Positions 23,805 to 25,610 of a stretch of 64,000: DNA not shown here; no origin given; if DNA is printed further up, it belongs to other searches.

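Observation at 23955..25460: Invariant single CxxCH motif in all three propeller lipoproteins: possible c-type heme site on a TolB-like scaffold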

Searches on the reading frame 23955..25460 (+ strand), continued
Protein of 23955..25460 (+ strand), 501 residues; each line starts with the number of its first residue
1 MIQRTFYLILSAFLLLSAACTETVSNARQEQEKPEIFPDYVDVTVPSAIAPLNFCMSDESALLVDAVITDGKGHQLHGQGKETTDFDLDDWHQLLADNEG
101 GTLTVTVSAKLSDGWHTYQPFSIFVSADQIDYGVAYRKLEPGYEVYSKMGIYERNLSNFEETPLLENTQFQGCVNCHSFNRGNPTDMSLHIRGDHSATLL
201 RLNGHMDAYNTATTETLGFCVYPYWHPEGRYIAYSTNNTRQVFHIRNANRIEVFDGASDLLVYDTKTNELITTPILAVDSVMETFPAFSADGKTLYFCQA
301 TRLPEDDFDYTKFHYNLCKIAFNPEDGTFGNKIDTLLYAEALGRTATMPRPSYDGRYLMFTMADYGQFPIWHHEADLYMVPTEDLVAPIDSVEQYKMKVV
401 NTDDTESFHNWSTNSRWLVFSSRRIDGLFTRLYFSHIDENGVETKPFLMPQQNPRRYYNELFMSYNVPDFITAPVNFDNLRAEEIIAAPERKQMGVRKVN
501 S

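Call 32: fold_search(model_id=the predicted structure, library=pdb)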
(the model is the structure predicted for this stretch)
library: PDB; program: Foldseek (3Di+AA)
matches with E <= 10: 1993; with E <= 0.001: 45
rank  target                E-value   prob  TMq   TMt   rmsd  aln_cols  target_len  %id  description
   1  7qun_A                6.4e-08  1.00  0.35  0.27  14.3       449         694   11  CryoEM structure of mammalian AAP in complex with Meropenem (released 2022-11-16)
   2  7px8_A                6.4e-08  1.00  0.31  0.24  14.6       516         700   10  CryoEM structure of mammalian acylaminoacyl-peptidase (released 2022-05-25)
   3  7px8_C                7.9e-08  1.00  0.32  0.25  13.1       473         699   11  CryoEM structure of mammalian acylaminoacyl-peptidase (released 2022-05-25)
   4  7qun_B                1.4e-07  1.00  0.35  0.26  14.3       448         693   11  CryoEM structure of mammalian AAP in complex with Meropenem (released 2022-11-16)
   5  9gne_A                4.5e-07  1.00  0.33  0.26  13.8       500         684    9  CryoEM structure of mammalian AAP in complex with acetyl-alanyl-chloromethylketone (released 2025-10-22)
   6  9gou_A                4.8e-07  1.00  0.32  0.25  13.8       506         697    9  Cryo-EM structure of acylaminoacyl-peptidase in complex with dichlorvos (released 2025-10-22)
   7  9n73_LH               2.3e-06  1.00  0.25  0.17  24.2       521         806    8  SSU processome maturation and disassembly, State G (released 2025-10-29)
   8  9n78_LH               2.4e-06  1.00  0.24  0.18  24.9       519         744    9  SSU processome maturation and disassembly, State L (released 2025-11-05)
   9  9n6v_LH               4.0e-06  1.00  0.27  0.19  25.3       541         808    9  SSU processome maturation and disassembly, State A (released 2025-11-05)
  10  5hyn_B                4.5e-06  1.00  0.30  0.39  15.1       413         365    9  Structure of Human Polycomb Repressive Complex 2 (PRC2) with oncogenic histone H3K27M peptide (released 2016-05-11)
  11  10ft_A                6.2e-06  1.00  0.39  0.35  10.7       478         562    7  Cryo-EM structure of receptor tyrosine kinase ROS1 in complex with NELL2 (released 2026-02-25)
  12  7qk4_A                9.6e-06  1.00  0.25  0.34  16.9       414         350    9  EED in complex with PRC2 allosteric inhibitor compound 22 (MAK683) (released 2022-04-13)
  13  6sfb_B                1.3e-05  1.00  0.25  0.34  14.9       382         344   10  EED in complex with a triazolopyrimidine (released 2019-09-25)
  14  5h15_A                1.4e-05  1.00  0.26  0.35  15.6       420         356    9  EED in complex with PRC2 allosteric inhibitor EED709 (released 2017-01-25)
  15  6u4y_E                1.6e-05  1.00  0.27  0.35  16.1       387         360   11  Crystal Structure of an EZH2-EED Complex in an Oligomeric State (released 2020-07-08)
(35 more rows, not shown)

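Call 41: search_protein_families(library=pfam, proteins=[L021:15190-18591:+, L042:17590-20904:-, L060:4772-8236:-, L016:4675-6702:+, L070:10904-12406:+, L063:11538-12731:+, L064:6301-7878:+, L067:4154-4786:-, L060:1102-4131:-, L063:14864-17500:-], max_evalue=0.0001)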
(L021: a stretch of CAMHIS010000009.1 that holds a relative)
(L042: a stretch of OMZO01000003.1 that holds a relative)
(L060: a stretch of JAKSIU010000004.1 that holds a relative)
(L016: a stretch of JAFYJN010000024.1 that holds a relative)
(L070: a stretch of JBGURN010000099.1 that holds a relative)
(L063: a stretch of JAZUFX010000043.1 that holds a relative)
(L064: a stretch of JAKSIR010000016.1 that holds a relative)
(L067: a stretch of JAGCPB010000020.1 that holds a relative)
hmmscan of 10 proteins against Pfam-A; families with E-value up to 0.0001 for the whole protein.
L021:15190-18591:+ (1133 aa): 2 families
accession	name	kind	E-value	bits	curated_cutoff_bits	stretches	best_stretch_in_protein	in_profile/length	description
PF14322.12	SusD-like_3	-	2.7e-19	70.6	27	1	135-266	64-191/191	Starch-binding associating with outer membrane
PF07980.17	SusD_RagB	-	4.9e-16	59.7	23.1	1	351-591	1-267/297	SusD family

L042:17590-20904:- (1104 aa): 3 families
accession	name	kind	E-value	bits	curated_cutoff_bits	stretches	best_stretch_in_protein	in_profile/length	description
PF07715.20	Plug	-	2.8e-17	63.6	23.9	1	136-238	6-107/107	TonB-dependent Receptor Plug Domain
PF13715.12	CarbopepD_reg_2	-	1.3e-15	57.6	32.2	1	45-124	1-88/88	CarboxypepD_reg-like domain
PF13620.12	CarboxypepD_reg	-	1.7e-08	35.2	32.3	1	45-101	2-63/82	Carboxypeptidase regulatory-like domain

L060:4772-8236:- (1154 aa): 5 families
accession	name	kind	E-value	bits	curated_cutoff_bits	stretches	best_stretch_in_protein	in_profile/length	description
PF02836.23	Glyco_hydro_2_C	-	6.1e-87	292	21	1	455-737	1-300/302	Glycosyl hydrolases family 2, TIM barrel domain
PF02929.23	Bgal_small_N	-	3.1e-63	214.2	25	1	875-1148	3-248/248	Beta galactosidase small chain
PF02837.24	Glyco_hydro_2_N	-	2.5e-34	119.1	28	1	175-347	3-169/169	Glycosyl hydrolases family 2, sugar binding domain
PF16353.11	LacZ_4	-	7.6e-18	65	27.3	1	749-839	1-85/87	Beta-galactosidase, domain 4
PF00703.27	Glyco_hydro_2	-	2.1e-17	64.3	23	1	350-453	2-109/109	Glycosyl hydrolases family 2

L016:4675-6702:+ (675 aa): 1 family
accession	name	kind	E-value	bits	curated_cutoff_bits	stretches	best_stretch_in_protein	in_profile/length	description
PF19529.4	DUF6057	-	2.4e-69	235.2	29.8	1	19-658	8-568/569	Family of unknown function (DUF6057)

L070:10904-12406:+ (500 aa): 5 families
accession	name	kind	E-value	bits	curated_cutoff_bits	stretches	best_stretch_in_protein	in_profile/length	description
PF00308.24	Bac_DnaA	-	1.2e-58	198.3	23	1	164-325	1-161/162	Bacterial DnaA ATPAse domain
PF08299.17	Bac_DnaA_C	-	1.3e-27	96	31.5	1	409-476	1-68/69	Bacterial dnaA protein helix-turn-helix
PF11638.13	DnaA_N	-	9.2e-13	48.2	24.6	1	42-102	2-63/65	DnaA N-terminal domain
PF01695.23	IstB_IS21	-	1.2e-10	41.8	24.1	1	201-304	95-195/238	IstB-like ATP binding protein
PF00004.35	AAA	-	7.2e-06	26.9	21.2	1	202-319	2-123/131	ATPase family associated with various cellular activities (AAA)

L063:11538-12731:+ (397 aa): 1 family
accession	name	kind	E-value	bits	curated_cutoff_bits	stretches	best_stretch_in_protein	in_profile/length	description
PF01520.23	Amidase_3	-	2e-51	174.9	27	1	57-275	1-171/174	N-acetylmuramoyl-L-alanine amidase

L064:6301-7878:+ (525 aa): 0 families

L067:4154-4786:- (210 aa): 1 family
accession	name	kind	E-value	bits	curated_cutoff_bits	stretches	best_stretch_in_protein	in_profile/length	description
PF01966.28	HD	-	1.4e-05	25.8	22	1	56-172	4-113/116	HD domain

L060:1102-4131:- (1009 aa): 1 family
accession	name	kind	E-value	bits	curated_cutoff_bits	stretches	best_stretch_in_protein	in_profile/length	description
PF19838.5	LptD_2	-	1.4e-159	532.1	22.5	1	296-777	1-464/464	LptD protein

L063:14864-17500:- (878 aa): 2 families
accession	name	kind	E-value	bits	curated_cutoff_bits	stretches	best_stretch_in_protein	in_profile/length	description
PF02867.20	Ribonuc_red_lgC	-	8.7e-90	302.3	23.9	1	126-659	1-523/523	Ribonucleotide reductase, barrel domain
PF00317.26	Ribonuc_red_lgN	-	2e-09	37.8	28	1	44-108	4-65/77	Ribonucleotide reductase, all-alpha domain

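Call 47: search_solved_structures(query=A2, max_evalue=10)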
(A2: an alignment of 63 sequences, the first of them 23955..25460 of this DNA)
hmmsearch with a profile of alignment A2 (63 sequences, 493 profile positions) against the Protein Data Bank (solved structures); distinct sequences matched with E-value up to 10: 38.
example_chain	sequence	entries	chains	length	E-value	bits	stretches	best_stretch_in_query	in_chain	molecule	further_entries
2ojh_A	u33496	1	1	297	1.8e-07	33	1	278-370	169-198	Uncharacterized protein Atu1656/AGR_C_3050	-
6pnv_A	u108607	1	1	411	0.0022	19.5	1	350-416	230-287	Tol-Pal system protein TolB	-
4jml_A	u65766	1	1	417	0.003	19.1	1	350-416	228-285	Protein TolB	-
3hfq_A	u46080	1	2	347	0.0031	19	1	249-384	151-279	uncharacterized protein lp_2219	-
7nst_E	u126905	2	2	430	0.0033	19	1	350-416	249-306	Tol-Pal system protein TolB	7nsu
1crz_A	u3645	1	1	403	0.0038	18.8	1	350-416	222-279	TOLB PROTEIN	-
2w8b_B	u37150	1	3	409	0.0039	18.7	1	350-416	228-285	PROTEIN TOLB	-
2hqs_A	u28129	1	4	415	0.0043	18.6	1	350-416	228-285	Protein tolB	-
2w8b_A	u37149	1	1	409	0.0046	18.5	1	350-416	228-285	PROTEIN TOLB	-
3iax_A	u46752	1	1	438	0.0055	18.2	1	350-416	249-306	Protein tolB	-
1c5k_A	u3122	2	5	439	0.0055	18.2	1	350-416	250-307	PROTEIN (TOLB PROTEIN) | PROTEIN TOLB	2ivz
4r40_A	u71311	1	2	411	0.0073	17.8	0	350-415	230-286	Protein TolB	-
4pwz_A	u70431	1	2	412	0.0074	17.8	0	350-413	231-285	Protein TolB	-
7mx5_A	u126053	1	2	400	0.0085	17.6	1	349-419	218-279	Tol-Pal system protein TolB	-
1xfd_A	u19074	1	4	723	0.06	14.8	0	218-305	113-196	Dipeptidyl aminopeptidase-like protein 6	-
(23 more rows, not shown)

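Call 51: search_protein_families(library=pfam, proteins=[L059:8045-8950:+, L014:5321-6220:+, L055:4582-5481:+], max_evalue=10)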
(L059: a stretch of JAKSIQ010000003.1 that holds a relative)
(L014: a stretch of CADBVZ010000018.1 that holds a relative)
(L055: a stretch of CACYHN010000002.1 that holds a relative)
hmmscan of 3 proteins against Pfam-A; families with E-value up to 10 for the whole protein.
L059:8045-8950:+ (302 aa): 2 families
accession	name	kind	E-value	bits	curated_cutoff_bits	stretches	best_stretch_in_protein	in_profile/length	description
PF19529.4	DUF6057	-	7.8e-25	88.2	29.8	1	8-274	8-260/569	Family of unknown function (DUF6057)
PF07784.16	DUF1622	-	0.017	15.5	24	1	242-264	21-43/78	Protein of unknown function (DUF1622)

L014:5321-6220:+ (300 aa): 2 families
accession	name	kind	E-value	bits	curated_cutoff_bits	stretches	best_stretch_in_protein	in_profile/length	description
PF19529.4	DUF6057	-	6.3e-23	81.9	29.8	1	12-297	7-284/569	Family of unknown function (DUF6057)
PF05814.16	Ac76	-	6.5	7.3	22.5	1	1-32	17-49/83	Orf76 (Ac76)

L055:4582-5481:+ (300 aa): 2 families
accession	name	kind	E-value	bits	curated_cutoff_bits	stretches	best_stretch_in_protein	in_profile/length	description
PF19529.4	DUF6057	-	1.6e-28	100.4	29.8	1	55-282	8-221/569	Family of unknown function (DUF6057)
PF14494.11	DUF4436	-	0.02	14.7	23.2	1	149-194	170-213/255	Domain of unknown function (DUF4436)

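Call 64: list_cluster_members(proteins=[P0094, P0106, P0037, P0011, P0014, P0039, P0054, P0079, P0096, P0047])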
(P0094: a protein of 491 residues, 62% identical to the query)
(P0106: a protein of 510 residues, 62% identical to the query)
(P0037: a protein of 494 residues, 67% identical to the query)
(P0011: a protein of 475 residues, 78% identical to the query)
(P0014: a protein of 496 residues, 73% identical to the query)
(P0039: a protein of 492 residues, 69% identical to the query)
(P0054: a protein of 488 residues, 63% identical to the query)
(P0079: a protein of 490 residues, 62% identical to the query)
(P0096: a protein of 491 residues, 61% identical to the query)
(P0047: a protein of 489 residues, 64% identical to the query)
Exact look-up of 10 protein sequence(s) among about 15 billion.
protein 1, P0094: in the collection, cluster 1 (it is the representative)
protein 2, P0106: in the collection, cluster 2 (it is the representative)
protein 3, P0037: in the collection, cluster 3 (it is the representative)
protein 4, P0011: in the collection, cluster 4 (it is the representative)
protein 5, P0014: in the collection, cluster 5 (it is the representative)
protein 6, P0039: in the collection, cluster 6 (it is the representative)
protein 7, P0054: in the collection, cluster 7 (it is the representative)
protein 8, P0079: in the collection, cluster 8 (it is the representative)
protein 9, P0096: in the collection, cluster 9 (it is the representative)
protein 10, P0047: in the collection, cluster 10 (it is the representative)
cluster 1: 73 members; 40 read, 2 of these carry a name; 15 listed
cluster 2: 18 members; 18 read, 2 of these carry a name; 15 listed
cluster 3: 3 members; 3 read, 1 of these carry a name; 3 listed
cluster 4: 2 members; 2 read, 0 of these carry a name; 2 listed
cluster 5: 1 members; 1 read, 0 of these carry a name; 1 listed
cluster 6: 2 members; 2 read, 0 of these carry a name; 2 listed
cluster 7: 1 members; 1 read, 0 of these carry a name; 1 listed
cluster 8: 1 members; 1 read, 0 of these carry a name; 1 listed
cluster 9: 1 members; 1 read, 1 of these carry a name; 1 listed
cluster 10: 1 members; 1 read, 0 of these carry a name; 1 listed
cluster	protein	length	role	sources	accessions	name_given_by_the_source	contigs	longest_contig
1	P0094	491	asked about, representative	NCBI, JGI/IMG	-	hypothetical protein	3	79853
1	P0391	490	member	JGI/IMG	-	Tol biopolymer transport system component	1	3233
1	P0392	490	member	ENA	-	-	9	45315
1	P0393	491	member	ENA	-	-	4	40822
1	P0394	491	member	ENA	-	-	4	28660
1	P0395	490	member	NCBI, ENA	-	-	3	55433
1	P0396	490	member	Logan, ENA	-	-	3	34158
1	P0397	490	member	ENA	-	-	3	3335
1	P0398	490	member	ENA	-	-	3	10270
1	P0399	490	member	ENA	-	-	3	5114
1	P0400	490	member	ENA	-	-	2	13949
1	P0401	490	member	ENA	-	-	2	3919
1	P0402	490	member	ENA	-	-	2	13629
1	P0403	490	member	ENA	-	-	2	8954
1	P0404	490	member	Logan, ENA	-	-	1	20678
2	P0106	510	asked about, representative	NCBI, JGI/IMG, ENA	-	hypothetical protein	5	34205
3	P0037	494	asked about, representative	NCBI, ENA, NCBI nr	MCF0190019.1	MAG: PD40 domain-containing protein [Marinilabiliaceae bacterium] | PD40 domain-containing protein [Marinilabiliaceae bacterium]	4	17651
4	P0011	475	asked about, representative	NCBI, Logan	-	-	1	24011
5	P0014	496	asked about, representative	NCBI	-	-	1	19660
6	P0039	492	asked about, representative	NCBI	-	-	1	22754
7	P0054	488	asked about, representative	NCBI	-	-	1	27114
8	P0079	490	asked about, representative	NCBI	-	-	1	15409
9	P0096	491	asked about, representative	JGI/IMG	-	Tol biopolymer transport system component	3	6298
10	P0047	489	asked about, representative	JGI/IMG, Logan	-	-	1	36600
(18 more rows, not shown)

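Call 73: search_protein_families(library=pfam, proteins=[L036:34-2499:+, L036:2514-4478:+, L036:4497-5249:+, L036:11943-15224:+, L036:15242-17002:+, L036:17024-18448:+, L036:18483-20957:+], max_evalue=0.001)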
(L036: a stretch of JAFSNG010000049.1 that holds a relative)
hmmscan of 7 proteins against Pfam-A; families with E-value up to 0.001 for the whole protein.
L036:34-2499:+ (821 aa): 1 family
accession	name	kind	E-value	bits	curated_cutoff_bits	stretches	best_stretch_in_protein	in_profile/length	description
PF00593.30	TonB_dep_Rec_b-barrel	-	1.7e-17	64.8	27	1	149-615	15-415/436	TonB dependent receptor-like, beta-barrel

L036:2514-4478:+ (654 aa): 2 families
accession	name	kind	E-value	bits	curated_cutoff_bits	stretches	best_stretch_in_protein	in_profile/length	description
PF07980.17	SusD_RagB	-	1.7e-24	87.4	23.1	1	388-640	16-297/297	SusD family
PF14322.12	SusD-like_3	-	7.2e-18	66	27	1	99-231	65-190/191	Starch-binding associating with outer membrane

L036:4497-5249:+ (250 aa): 1 family
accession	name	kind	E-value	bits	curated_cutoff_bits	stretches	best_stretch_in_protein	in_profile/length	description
PF09169.15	BRCA-2_helical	-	0.00087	19.4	25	0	168-224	111-167/187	BRCA2, helical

L036:11943-15224:+ (1093 aa): 3 families
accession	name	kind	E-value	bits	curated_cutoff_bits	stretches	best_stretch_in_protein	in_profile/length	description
PF13715.12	CarbopepD_reg_2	-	8.2e-20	71.1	32.2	1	45-124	1-88/88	CarboxypepD_reg-like domain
PF07715.20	Plug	-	4.4e-13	50.1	23.9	1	132-262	2-107/107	TonB-dependent Receptor Plug Domain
PF13620.12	CarboxypepD_reg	-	8e-09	36.2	32.3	1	45-102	2-69/82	Carboxypeptidase regulatory-like domain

L036:15242-17002:+ (586 aa): 2 families
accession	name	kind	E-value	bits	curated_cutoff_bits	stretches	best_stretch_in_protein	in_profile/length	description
PF07980.17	SusD_RagB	-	5.2e-19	69.4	23.1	1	329-572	79-294/297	SusD family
PF14322.12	SusD-like_3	-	1.1e-10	42.5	27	1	25-215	2-191/191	Starch-binding associating with outer membrane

L036:17024-18448:+ (474 aa): 3 families
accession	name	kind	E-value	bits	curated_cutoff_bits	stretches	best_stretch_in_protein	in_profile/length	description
PF18329.7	SGBP_B_XBD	-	9.6e-38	130.6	26.4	1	232-472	1-186/186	Surface glycan-binding protein B xyloglucan binding domain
PF01833.30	TIG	-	1.4e-06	28.7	20.9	0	147-225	1-72/84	IPT/TIG domain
PF20144.5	TIG_SUH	-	0.00037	21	24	0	72-118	12-56/94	TIG domain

L036:18483-20957:+ (824 aa): 1 family
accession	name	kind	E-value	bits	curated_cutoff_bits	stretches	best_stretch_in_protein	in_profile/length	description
PF01833.30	TIG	-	4.5e-09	36.6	20.9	0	316-377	11-67/84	IPT/TIG domain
